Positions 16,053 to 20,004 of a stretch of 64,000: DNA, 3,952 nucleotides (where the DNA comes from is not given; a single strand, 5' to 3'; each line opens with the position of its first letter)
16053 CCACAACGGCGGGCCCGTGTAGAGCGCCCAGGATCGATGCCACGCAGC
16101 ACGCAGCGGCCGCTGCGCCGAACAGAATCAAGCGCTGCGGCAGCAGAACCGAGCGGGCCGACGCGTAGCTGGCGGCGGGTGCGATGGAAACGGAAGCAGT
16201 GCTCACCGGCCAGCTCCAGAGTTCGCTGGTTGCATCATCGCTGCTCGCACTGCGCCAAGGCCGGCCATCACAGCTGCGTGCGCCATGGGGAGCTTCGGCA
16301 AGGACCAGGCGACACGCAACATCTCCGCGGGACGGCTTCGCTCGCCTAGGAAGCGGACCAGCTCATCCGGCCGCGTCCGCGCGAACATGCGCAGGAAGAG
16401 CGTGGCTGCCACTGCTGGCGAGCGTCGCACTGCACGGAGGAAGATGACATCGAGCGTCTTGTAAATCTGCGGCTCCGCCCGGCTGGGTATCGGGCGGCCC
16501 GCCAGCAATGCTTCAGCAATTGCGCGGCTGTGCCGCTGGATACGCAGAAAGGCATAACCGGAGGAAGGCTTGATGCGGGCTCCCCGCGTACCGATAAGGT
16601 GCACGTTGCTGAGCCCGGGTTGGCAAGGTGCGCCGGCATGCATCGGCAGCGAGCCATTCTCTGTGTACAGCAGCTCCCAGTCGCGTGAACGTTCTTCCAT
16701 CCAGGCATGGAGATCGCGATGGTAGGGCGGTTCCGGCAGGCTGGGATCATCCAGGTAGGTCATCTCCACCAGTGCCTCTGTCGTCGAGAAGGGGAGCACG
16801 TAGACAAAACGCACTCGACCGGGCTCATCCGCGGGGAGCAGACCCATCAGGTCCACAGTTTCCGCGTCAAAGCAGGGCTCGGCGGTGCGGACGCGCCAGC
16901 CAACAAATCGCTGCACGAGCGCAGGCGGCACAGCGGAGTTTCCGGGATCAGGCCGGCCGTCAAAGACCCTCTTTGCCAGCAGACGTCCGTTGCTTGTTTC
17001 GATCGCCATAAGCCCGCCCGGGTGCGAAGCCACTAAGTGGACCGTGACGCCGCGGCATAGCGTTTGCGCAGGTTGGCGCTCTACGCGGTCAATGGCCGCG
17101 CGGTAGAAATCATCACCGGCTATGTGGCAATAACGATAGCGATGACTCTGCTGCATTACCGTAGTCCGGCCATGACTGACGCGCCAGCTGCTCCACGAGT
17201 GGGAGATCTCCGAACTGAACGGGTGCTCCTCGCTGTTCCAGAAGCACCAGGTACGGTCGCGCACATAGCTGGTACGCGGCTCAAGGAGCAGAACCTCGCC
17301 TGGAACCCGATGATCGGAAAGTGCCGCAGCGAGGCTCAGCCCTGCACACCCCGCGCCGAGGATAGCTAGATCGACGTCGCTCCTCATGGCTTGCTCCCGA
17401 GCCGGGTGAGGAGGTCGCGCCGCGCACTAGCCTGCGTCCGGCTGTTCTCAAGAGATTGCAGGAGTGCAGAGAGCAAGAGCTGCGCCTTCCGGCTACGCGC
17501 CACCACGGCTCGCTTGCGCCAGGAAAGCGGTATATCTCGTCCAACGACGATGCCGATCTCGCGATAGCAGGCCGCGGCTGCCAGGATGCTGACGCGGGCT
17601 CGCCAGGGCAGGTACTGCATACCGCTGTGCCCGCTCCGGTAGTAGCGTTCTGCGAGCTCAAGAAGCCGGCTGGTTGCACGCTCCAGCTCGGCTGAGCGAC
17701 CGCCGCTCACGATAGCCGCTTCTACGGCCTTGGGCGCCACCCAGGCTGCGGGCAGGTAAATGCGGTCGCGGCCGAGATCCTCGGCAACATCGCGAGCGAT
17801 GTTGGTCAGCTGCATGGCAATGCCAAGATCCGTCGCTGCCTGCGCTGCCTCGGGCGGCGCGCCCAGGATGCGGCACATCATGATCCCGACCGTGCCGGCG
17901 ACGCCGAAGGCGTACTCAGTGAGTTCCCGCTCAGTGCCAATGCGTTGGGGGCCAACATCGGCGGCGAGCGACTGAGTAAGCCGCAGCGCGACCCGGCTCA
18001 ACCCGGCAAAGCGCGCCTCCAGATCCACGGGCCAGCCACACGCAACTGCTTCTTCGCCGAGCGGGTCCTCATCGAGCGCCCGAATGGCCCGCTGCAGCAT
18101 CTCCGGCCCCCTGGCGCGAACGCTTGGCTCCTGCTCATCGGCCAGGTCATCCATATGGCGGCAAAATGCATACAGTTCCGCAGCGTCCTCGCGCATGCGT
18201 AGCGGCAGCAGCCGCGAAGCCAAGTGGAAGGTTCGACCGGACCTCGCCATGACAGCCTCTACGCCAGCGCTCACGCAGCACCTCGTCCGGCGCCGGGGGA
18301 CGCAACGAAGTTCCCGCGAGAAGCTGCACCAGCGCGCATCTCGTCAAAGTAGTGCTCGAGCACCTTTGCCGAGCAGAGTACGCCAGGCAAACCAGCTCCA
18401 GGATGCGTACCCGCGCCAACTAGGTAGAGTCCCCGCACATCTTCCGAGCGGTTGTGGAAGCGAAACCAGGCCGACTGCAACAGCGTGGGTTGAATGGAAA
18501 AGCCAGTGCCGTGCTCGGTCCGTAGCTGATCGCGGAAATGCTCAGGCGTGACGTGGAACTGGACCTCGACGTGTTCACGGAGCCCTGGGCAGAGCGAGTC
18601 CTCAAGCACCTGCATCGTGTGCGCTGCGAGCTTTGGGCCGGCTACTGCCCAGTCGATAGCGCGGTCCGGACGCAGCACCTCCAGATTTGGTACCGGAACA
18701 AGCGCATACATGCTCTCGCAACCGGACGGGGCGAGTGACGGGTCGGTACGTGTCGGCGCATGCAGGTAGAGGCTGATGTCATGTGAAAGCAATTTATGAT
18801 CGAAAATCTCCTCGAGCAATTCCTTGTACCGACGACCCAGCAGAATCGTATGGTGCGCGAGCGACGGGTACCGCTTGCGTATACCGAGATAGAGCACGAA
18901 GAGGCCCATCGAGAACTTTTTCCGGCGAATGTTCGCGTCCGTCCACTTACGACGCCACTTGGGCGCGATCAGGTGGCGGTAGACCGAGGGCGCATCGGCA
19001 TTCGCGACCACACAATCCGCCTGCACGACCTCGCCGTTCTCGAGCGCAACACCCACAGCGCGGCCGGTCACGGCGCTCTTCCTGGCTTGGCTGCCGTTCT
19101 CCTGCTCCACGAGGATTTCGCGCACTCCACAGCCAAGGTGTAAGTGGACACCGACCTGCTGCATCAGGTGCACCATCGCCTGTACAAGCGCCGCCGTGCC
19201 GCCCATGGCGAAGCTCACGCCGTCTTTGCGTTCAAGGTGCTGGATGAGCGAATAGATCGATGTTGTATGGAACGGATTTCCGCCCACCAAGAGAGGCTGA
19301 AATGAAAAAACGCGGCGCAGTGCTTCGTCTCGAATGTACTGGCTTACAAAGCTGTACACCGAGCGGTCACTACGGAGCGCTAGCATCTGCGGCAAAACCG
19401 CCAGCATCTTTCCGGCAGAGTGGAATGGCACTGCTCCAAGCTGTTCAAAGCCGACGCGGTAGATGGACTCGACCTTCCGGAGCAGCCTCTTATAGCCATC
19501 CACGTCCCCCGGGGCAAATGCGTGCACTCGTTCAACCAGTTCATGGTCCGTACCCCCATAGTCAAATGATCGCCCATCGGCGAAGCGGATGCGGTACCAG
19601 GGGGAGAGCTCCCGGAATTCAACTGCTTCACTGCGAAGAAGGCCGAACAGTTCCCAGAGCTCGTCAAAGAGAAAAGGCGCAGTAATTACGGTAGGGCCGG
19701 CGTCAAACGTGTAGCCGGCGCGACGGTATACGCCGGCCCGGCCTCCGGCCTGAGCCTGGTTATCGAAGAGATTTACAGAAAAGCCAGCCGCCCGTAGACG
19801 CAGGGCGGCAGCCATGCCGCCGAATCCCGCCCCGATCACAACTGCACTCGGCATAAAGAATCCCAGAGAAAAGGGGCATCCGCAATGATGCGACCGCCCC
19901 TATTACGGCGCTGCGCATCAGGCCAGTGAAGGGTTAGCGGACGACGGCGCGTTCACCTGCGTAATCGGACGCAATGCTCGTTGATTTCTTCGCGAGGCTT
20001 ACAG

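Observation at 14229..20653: Self-contained opsin plus retinal-biosynthesis operon (opsin-crtI-crtB-crtY-blh-crtE)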

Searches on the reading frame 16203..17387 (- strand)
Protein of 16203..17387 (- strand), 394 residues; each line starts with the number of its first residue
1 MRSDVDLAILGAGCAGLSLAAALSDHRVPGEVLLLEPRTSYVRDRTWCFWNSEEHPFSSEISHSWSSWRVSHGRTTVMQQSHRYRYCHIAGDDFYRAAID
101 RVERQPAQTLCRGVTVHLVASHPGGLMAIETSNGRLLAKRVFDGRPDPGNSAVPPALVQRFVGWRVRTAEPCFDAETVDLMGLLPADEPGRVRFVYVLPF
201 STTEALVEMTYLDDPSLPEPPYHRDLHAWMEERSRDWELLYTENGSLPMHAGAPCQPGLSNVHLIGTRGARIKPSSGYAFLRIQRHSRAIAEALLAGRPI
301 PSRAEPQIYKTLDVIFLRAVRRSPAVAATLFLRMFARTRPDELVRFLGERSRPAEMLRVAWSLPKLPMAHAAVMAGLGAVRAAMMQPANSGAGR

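Call 3: search_protein_families(library=pfam, proteins=[window:16203-17387:-])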
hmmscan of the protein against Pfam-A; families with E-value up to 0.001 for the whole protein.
window:16203-17387:- (394 aa): 3 families
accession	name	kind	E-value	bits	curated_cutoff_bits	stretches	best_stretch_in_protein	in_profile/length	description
PF05834.18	Lycopene_cycl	-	1.6e-49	169.5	23.4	1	6-371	1-378/380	Lycopene cyclase protein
PF13450.12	NAD_binding_8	-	0.00037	21.1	21.9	0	9-39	1-29/68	NAD(P)-binding Rossmann-like domain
PF13454.12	NAD_binding_9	-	0.00059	20.3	21.8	0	8-55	1-49/155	FAD-NAD(P)-binding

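Call 4: search_protein_families(library=ncbifam, proteins=[window:16203-17387:-])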
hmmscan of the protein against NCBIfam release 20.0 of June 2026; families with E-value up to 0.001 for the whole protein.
window:16203-17387:- (394 aa): 3 families
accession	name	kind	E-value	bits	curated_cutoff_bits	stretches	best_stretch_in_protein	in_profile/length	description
TIGR01790.1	carotene-cycl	subfamily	2.8e-25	89.3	209.5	1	6-348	1-360/387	lycopene cyclase family protein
TIGR01789.1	lycopene_cycl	equivalog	1.7e-16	60.4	215.2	1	6-368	1-366/370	lycopene beta-cyclase CrtY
NF045687.1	LycopCycCtrL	equivalog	3.1e-05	23.1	500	1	5-89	2-84/410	lycopene beta cyclase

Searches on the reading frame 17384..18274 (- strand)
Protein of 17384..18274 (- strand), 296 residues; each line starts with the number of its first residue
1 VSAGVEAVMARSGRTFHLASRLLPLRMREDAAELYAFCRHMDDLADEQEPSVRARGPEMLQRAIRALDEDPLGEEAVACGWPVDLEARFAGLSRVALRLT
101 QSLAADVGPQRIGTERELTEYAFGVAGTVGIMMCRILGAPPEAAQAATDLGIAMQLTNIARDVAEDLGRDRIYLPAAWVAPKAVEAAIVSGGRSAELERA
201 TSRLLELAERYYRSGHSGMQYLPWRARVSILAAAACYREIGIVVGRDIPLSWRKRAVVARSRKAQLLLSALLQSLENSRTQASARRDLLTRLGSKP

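Call 3: search_protein_families(library=pfam, proteins=[window:17384-18274:-])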
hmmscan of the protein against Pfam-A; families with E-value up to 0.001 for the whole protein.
window:17384-18274:- (296 aa): 1 family
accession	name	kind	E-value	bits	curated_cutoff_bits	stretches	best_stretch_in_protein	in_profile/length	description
PF00494.24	SQS_PSY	-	4.4e-52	177.8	26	1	10-258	2-259/263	Squalene/phytoene synthase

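Call 4: search_protein_families(library=ncbifam, proteins=[window:17384-18274:-])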
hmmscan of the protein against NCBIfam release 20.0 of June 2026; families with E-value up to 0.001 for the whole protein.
window:17384-18274:- (296 aa): 6 families
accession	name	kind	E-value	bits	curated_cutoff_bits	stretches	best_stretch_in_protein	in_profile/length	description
NF042419.1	Phyto_syn_CrtB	equivalog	1.6e-44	152.7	480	1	7-286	9-297/306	15-cis-phytoene synthase CrtB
NF045921.1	PhytnSynCrtBRhod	equivalog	3.1e-44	151.7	500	1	9-278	14-283/307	15-cis-phytoene synthase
TIGR03465.1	HpnD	equivalog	2e-38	132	278.6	1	10-270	3-264/267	presqualene diphosphate synthase HpnD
TIGR03464.1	HpnC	equivalog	5.7e-27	94.9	250.45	1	16-271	9-266/267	squalene synthase HpnC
NF045686.1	PhytoSynCyanob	equivalog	1.3e-26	93.4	550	1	8-274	27-307/310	15-cis-phytoene synthase CrtB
TIGR01559.1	squal_synth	equivalog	0.00087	18.5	286.75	0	115-176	132-200/337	squalene synthase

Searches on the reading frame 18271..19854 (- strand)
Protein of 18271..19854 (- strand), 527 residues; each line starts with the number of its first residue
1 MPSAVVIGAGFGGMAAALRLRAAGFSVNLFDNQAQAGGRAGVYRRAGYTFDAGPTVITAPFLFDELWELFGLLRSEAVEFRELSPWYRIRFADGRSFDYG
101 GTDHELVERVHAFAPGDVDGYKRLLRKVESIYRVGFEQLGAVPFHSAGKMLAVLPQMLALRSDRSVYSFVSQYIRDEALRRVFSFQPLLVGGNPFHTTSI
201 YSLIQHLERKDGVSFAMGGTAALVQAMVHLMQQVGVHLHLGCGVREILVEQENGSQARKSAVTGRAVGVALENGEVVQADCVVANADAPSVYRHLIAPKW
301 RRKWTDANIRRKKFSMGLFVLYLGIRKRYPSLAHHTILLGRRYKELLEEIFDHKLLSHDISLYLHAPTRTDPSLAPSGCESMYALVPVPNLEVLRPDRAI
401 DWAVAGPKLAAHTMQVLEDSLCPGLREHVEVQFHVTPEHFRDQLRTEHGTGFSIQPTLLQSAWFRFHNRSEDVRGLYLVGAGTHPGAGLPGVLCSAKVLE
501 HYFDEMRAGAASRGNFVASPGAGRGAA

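Call 3: search_protein_families(library=pfam, proteins=[window:18271-19854:-])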
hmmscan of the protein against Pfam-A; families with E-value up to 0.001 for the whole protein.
window:18271-19854:- (527 aa): 6 families
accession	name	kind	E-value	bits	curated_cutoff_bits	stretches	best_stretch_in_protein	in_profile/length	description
PF01593.30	Amino_oxidase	-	1.4e-30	107.4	19.8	1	12-496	2-435/443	Flavin containing amine oxidoreductase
PF13450.12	NAD_binding_8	-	3.7e-13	50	21.9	1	6-70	1-65/68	NAD(P)-binding Rossmann-like domain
PF07992.20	Pyr_redox_2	-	7.6e-07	29.3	26.1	1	4-36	3-36/291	Pyridine nucleotide-disulphide oxidoreductase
PF00890.30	FAD_binding_2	-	0.00032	20.4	20.4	1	4-38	2-36/414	FAD binding domain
PF01266.30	DAO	-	0.00035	20.6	27.9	0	4-284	2-200/353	FAD dependent oxidoreductase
PF03486.20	HI0933_like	-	0.00065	19.7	50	0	4-37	3-36/244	HI0933-like protein Rossmann domain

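Call 4: search_protein_families(library=ncbifam, proteins=[window:18271-19854:-])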
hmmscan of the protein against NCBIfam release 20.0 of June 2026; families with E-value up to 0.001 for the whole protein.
window:18271-19854:- (527 aa): 22 families
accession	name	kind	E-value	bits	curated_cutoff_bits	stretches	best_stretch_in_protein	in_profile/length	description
TIGR02734.1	crtI_fam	subfamily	5.1e-174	579.7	238.1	1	4-502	1-487/504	phytoene desaturase family protein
NF058655.1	CrtID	equivalog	1.2e-81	275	640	1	5-498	2-476/478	bifunctional phytoene desaturase/3,4-desaturase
NF045637.1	carotdesatCrtDProt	equivalog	7.3e-57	193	580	1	5-497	2-476/485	1-hydroxycarotenoid 3,4-desaturase CrtD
NF042421.1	hydcarot_desat_CrtD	equivalog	1.2e-51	175.8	500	1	1-499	1-479/487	1-hydroxycarotenoid 3,4-desaturase CrtD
TIGR02730.1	carot_isom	equivalog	1.9e-26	92.9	586.9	2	168-498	174-483/493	carotenoid isomerase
TIGR02733.1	desat_CrtD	equivalog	2.2e-21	76.1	549.7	2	3-57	3-57/492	C-3',4' desaturase CrtD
NF045689.1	BCarotKetCrtO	equivalog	3.8e-19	68.7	1000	2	356-499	383-536/563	beta-carotene ketolase CrtO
TIGR03467.1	HpnE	equivalog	1.6e-10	40.9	283.05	1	5-56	2-55/430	hydroxysqualene dehydroxylase HpnE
TIGR02732.1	zeta_caro_desat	equivalog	5.5e-10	38.7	622.15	1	223-306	221-298/474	9,9'-di-cis-zeta-carotene desaturase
NF005560.0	PRK07233.1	equivalog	1.5e-09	37.3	252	1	5-51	4-50/435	hypothetical protein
NF006130.0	PRK08274.1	equivalog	8.3e-09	34.7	369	1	205-319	116-222/467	FAD-dependent tricarballylate dehydrogenase TcuA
NF005547.0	PRK07208.1-3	equivalog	3.3e-08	32.7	380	1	4-53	7-56/465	hypothetical protein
NF005548.0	PRK07208.1-4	equivalog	1e-06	27.7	389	1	2-81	4-82/488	hypothetical protein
NF005313.0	PRK06847.1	subfamily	1.5e-06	27.4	372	1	4-35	7-38/375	hypothetical protein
TIGR02485.1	CobZ_N-term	equivalog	1.8e-06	27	372.55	0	214-262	121-170/437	FAD-dependent tricarballylate dehydrogenase TcuA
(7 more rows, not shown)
